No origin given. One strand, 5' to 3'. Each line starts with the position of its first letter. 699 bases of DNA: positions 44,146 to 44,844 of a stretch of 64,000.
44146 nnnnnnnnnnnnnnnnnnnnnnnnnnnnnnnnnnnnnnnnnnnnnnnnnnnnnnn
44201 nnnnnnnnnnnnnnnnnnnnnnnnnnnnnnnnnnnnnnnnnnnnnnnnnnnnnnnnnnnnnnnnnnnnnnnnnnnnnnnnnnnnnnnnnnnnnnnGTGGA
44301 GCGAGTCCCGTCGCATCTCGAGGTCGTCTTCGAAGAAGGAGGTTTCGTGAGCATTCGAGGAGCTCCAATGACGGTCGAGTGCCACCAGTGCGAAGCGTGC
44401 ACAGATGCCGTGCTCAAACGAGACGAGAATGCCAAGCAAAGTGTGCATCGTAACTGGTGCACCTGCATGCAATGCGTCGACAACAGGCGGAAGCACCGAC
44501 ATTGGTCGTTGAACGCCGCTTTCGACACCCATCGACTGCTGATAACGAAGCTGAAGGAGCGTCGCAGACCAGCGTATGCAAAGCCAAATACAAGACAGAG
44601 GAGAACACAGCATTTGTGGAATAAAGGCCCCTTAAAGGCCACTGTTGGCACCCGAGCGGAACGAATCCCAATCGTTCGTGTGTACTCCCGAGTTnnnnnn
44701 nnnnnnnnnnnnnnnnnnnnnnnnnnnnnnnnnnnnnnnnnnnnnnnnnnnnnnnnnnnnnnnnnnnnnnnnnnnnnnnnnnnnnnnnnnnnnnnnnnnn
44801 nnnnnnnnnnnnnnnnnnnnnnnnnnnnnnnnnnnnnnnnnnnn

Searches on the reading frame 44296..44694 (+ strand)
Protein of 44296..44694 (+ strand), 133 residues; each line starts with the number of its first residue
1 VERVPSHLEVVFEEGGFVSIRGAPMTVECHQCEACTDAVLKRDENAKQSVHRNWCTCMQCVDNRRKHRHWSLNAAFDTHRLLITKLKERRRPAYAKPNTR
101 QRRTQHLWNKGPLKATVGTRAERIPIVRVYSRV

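Call 22: find_homologous_proteins(query=window:44296-44694:+, max_evalue=0.01)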
Query window:44296-44694:+ (133 aa): 1 proteins with E <= 0.01 among 4 candidates.
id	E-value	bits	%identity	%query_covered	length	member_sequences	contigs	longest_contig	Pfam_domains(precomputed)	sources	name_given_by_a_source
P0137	1.3e-65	237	96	82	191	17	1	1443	-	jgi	jgi:hypothetical protein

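Call 32: search_protein_families(library=pfam, alignment_id=A3, max_evalue=1)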
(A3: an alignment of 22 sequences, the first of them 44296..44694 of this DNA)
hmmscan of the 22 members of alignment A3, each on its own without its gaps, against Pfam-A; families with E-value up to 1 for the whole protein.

A. member 1, window:44296-44694:+ (133 aa): 1 family
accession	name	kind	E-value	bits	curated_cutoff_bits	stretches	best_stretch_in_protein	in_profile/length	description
PF13187.11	Fer4_9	-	0.35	11.4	27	1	13-38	21-46/52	4Fe-4S dicluster domain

B. families by the number of members that match (of 22 scanned): 11 families
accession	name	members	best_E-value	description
PF07282.18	Cas12f1-like_TNB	3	0.0024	Cas12f1-like, TNB domain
PF03691.19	UPF0167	2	0.026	Uncharacterised protein family (UPF0167)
PF23549.1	Zn_ribbon_GRF_2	2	0.11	GRF-like zinc ribbon domain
PF13530.11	SCP2_2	1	0.0027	Sterol carrier protein domain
PF24056.1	zf-C2H2_ZFHX3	1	0.019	Zinc finger homeobox protein 3-like, C2H2 type zinc-finger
PF16442.10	DUF5039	1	0.024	Domain of unknown function (DUF5039)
PF06827.20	zf-FPG_IleRS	1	0.085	Zinc finger found in FPG and IleRS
PF19431.4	MEKK4_N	1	0.11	MEKK4 N-terminal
PF10515.14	APP_amyloid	1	0.2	Beta-amyloid precursor protein C-terminus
PF13187.11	Fer4_9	1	0.35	4Fe-4S dicluster domain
PF09723.15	Zn_ribbon_8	1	0.85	Zinc ribbon domain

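Call 33: search_solved_structures(query=A3, max_evalue=10, show_alignments=3)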
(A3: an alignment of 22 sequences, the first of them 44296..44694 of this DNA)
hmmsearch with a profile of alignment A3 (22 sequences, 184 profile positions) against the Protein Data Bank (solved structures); distinct sequences matched with E-value up to 10: 1.
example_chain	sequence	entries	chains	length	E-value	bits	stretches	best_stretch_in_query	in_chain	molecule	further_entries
9eho_Y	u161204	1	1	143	0.8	12.8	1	92-131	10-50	Large ribosomal subunit protein uL24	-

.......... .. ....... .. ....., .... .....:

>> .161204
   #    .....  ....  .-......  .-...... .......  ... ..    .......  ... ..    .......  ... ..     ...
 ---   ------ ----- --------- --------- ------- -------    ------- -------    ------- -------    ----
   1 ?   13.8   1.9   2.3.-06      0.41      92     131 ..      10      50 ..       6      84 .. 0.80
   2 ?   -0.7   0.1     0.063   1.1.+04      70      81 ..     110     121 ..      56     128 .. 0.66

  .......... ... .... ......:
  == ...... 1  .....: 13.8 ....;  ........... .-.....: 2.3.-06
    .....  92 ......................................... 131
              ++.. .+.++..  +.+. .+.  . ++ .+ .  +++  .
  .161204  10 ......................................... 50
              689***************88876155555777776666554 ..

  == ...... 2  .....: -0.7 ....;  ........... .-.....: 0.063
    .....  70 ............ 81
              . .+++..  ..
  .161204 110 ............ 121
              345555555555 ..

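Call 34: find_homologous_proteins(query=A3, max_evalue=0.001)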
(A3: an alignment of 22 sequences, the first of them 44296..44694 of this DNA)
Query A3 (22 sequences) (133 aa, profile of the alignment): 3 proteins with E <= 0.001 among 3355 candidates.
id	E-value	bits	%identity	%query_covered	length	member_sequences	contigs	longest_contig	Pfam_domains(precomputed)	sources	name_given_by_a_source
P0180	5.2e-51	191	37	55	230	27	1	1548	-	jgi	-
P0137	4.5e-44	169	96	82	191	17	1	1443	-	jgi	jgi:hypothetical protein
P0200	2.6e-38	150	37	57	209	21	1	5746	-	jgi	-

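Call 76: predict_structure(alignment_id=A3)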
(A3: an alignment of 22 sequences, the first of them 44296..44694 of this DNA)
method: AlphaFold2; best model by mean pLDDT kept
length: 133 residues; sequences in the alignment: 22
mean_pLDDT: 62.7   pTM: 0.30
mean pLDDT of the five models: 62.7, 60.2, 57.9, 54.2, 53.8
residues with pLDDT >= 90: 1; 70-90: 32; 50-70: 86; < 50: 14
segments of 3 or more residues with pLDDT < 50: 26-29, 34-36
pLDDT, mean of each block of 10 residues (from residue 1): 55 67 53 52 63 60 80 89 77 57 57 53 56 48
secondary structure, 60 per line:
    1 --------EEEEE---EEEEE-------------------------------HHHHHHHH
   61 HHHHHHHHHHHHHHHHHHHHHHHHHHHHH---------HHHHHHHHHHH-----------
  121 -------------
elements in order: E9-13 E17-21 H53-89 H99-109
